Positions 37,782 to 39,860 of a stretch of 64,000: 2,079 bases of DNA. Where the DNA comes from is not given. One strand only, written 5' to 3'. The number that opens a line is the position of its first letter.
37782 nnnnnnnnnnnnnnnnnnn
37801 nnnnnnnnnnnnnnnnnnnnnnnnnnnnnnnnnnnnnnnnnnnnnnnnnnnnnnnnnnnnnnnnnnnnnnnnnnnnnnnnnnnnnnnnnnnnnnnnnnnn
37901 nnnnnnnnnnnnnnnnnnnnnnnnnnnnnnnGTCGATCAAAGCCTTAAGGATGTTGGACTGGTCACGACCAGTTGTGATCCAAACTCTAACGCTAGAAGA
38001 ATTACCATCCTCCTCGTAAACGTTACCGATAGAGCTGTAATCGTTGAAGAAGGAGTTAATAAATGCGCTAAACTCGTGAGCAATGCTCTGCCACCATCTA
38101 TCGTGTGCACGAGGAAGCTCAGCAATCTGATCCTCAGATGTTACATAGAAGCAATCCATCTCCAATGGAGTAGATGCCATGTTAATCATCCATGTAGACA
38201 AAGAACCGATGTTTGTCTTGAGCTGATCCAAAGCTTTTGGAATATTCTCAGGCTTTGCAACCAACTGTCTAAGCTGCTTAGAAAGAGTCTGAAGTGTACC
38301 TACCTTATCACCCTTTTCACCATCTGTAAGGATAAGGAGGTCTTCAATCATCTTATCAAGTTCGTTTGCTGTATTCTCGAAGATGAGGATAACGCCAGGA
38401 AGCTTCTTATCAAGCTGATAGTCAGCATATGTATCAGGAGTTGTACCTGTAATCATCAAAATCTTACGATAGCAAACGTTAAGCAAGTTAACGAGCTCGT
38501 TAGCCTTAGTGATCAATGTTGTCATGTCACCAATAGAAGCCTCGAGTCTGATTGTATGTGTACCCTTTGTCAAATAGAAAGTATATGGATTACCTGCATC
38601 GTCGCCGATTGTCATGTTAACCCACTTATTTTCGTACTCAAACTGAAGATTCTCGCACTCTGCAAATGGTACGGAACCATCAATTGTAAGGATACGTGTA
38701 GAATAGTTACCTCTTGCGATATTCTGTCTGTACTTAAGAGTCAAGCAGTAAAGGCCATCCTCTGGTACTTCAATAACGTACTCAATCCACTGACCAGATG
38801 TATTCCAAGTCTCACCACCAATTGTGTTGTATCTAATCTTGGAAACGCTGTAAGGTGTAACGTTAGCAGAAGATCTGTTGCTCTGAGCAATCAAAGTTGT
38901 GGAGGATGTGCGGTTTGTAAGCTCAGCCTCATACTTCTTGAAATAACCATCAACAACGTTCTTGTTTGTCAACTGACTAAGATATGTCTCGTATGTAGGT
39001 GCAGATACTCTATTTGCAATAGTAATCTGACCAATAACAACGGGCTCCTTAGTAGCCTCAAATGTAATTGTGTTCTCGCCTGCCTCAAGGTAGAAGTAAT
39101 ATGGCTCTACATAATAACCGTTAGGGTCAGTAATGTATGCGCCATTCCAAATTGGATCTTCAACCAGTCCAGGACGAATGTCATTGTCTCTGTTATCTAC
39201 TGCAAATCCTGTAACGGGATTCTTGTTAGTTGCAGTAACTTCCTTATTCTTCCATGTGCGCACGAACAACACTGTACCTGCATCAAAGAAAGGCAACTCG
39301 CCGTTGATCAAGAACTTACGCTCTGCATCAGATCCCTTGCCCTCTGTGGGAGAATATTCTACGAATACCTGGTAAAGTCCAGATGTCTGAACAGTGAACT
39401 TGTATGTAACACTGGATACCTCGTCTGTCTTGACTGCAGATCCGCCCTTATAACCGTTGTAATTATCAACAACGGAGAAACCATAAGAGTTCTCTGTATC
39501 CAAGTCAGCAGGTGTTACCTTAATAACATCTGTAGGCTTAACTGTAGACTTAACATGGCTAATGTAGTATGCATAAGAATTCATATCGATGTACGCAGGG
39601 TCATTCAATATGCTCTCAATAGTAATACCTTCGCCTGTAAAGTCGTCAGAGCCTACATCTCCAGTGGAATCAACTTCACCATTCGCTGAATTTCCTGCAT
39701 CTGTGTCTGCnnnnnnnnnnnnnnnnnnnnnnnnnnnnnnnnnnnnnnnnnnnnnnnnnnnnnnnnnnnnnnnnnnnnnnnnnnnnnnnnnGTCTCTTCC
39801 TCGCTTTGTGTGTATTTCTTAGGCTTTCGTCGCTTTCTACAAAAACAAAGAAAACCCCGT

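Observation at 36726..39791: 1021-aa secreted protein fusing about 560 aa of unknown N-terminal domains to a C-terminal ABC solute-binding-protein-like domain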

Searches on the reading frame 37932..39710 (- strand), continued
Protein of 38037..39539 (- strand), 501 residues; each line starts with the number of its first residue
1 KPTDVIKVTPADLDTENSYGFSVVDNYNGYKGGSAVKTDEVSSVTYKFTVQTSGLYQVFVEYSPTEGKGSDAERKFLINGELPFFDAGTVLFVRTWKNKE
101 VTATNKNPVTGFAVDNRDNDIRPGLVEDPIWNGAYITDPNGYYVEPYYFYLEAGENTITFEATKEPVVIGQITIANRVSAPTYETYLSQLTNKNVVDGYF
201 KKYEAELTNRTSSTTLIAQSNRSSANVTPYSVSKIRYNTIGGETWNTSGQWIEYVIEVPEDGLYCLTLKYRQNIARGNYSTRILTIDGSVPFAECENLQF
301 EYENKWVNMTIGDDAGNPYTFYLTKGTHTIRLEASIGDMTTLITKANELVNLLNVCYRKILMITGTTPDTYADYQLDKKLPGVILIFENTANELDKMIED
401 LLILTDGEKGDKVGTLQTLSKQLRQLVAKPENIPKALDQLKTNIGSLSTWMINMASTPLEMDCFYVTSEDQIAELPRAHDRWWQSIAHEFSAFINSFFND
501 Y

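Call 79: fold_search(model_id=the predicted structure, library=pdb)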
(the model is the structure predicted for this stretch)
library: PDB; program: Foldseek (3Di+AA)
matches with E <= 10: 744; with E <= 0.001: 79
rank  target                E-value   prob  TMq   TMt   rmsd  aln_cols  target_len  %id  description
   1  5x7o_A                6.0e-09  1.00  0.17  0.09  16.9       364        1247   15  Crystal structure of Paenibacillus sp. 598K alpha-1,6-glucosyltransferase (released 2017-07-26)
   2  8w7n                  1.4e-06  1.00  0.17  0.10  29.0       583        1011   10  Crystal structure of the in-cell Cry1Aa purified from Bacillus thuringiensis (released 2024-03-06)
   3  6f2p                  2.5e-06  1.00  0.16  0.10  17.8       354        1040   10  Structure of Paenibacillus xanthan lyase to 2.6 A resolution (released 2018-12-05)
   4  3wnk                  5.6e-06  1.00  0.17  0.14  18.3       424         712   12  Crystal Structure of Bacillus circulans T-3040 cycloisomaltooligosaccharide glucanotransferase (released 2014-02-05)
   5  9h9a                  1.1e-05  1.00  0.18  0.10  26.2       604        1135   10  native structure of the full-length pesticidal protein Cry8Ba2, from crystals formed in vivo (form 1) (released 2025-12-03)
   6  2vzp_B                1.6e-05  1.00  0.18  0.76   6.1       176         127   23  Atomic Resolution Structure of the C-terminal CBM35 from Amycolatopsis orientalis exo-chitosanase CsxA (released 2009-01-13)
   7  3wnp_A                2.3e-05  1.00  0.17  0.14  18.7       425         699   10  D308A, F268V, D469Y, A513V, and Y515S quintuple mutant of Bacillus circulans T-3040 cycloisomaltooligosaccharide gluca (released 2014-02-05)
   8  3wno_A                2.5e-05  1.00  0.16  0.14  18.5       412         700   12  D308A mutant of Bacillus circulans T-3040 cycloisomaltooligosaccharide glucanotransferase complexed with cycloisomalto (released 2014-02-05)
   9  2vzr_A                3.3e-05  1.00  0.18  0.76   6.1       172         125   23  C-terminal CBM35 from Amycolatopsis orientalis exo-chitosanase CsxA in complex with glucuronic acid (released 2009-01-13)
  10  3zm8_A                3.5e-05  1.00  0.18  0.24   9.4       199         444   15  Crystal structure of Podospora anserina GH26-CBM35 beta-(1,4)- mannanase (released 2013-04-17)
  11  3wnn_A                3.5e-05  0.99  0.15  0.13  19.2       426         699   12  D308A mutant of Bacillus circulans T-3040 cycloisomaltooligosaccharide glucanotransferase complexed with isomaltooctao (released 2014-02-05)
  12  3wnn_B                4.7e-05  1.00  0.16  0.14  18.9       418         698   10  D308A mutant of Bacillus circulans T-3040 cycloisomaltooligosaccharide glucanotransferase complexed with isomaltooctao (released 2014-02-05)
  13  9ju0_AAA              4.7e-05  0.99  0.18  0.12  24.7       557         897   12  C-terminally truncated dextran dextrinase bound with acarbose (released 2025-09-03)
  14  6yg8_B                5.0e-05  0.96  0.13  0.12  22.8       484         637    8  Cryo-EM structure of a BcsB pentamer in the context of an assembled Bcs macrocomplex (released 2021-02-24)
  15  9h99                  5.3e-05  0.97  0.17  0.10  27.6       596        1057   10  Native structure of the full-length pesticidal protein Cry1Ca18 at pH7, from crystals formed in vivo (released 2025-11-12)
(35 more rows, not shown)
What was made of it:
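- On CBM35 / CBM6 (CAZy carbohydrate-binding modules): Foldseek TM 0.76 (call 79).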

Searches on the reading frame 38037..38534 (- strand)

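Call 38: search_protein_families(library=pfam, proteins=[window:38037-38534:-], max_evalue=1)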
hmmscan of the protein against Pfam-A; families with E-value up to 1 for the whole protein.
window:38037-38534:- (166 aa): 3 families
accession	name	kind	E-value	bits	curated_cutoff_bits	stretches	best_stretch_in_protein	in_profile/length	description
PF00435.27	Spectrin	-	0.021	15.7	29.9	1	52-107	6-62/105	Spectrin repeat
PF08898.15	DUF1843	-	0.026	15.6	23.3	1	79-110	17-48/52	Domain of unknown function (DUF1843)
PF04513.17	Baculo_PEP_C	-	0.082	13.4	38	1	52-122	40-107/140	Baculovirus polyhedron envelope protein, PEP, C terminus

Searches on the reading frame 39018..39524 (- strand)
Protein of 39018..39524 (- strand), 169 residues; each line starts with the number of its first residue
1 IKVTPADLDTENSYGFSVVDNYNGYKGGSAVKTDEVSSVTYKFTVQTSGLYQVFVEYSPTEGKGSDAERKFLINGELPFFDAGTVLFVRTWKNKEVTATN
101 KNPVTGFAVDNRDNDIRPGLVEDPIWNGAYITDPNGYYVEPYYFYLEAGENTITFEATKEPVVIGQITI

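Call 38: search_protein_families(library=pfam, proteins=[window:39018-39524:-], max_evalue=1)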
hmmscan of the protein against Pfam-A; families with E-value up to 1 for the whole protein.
window:39018-39524:- (169 aa): 4 families
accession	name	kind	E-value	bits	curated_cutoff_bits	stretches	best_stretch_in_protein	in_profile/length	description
PF25275.1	Golvesin_C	-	0.00014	22.4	31.6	1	21-68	25-72/132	Golvesin C-terminal domain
PF23034.1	DUF7035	-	0.014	15.9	27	1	9-48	24-63/137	Domain of unknown function (DUF7035)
PF17829.7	GH115_C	-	0.026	14.8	24.1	1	31-62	50-81/172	Glycosyl hydrolase family 115 C-terminal domain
PF23623.1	GBD_IRG7_N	-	0.11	13.2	27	0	22-57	45-80/95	IRG7 N-terminal galactose binding domain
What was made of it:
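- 39018..39524 (-): Residues 90-258: CBM6/35-like beta-sandwich 1, with a conserved ~58-aa loop insertion (family consensus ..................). Golvesin_C at 22.4 bits, below its cutoff (call 38).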

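Call 63: search_solved_structures(query=window:39018-39524:-, max_evalue=10, show_alignments=2)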
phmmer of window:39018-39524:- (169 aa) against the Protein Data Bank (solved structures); distinct sequences matched with E-value up to 10: 1.
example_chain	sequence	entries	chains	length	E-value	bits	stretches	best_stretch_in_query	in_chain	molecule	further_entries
2vzp_A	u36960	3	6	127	0.012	18.9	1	17-80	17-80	EXO-BETA-D-GLUCOSAMINIDASE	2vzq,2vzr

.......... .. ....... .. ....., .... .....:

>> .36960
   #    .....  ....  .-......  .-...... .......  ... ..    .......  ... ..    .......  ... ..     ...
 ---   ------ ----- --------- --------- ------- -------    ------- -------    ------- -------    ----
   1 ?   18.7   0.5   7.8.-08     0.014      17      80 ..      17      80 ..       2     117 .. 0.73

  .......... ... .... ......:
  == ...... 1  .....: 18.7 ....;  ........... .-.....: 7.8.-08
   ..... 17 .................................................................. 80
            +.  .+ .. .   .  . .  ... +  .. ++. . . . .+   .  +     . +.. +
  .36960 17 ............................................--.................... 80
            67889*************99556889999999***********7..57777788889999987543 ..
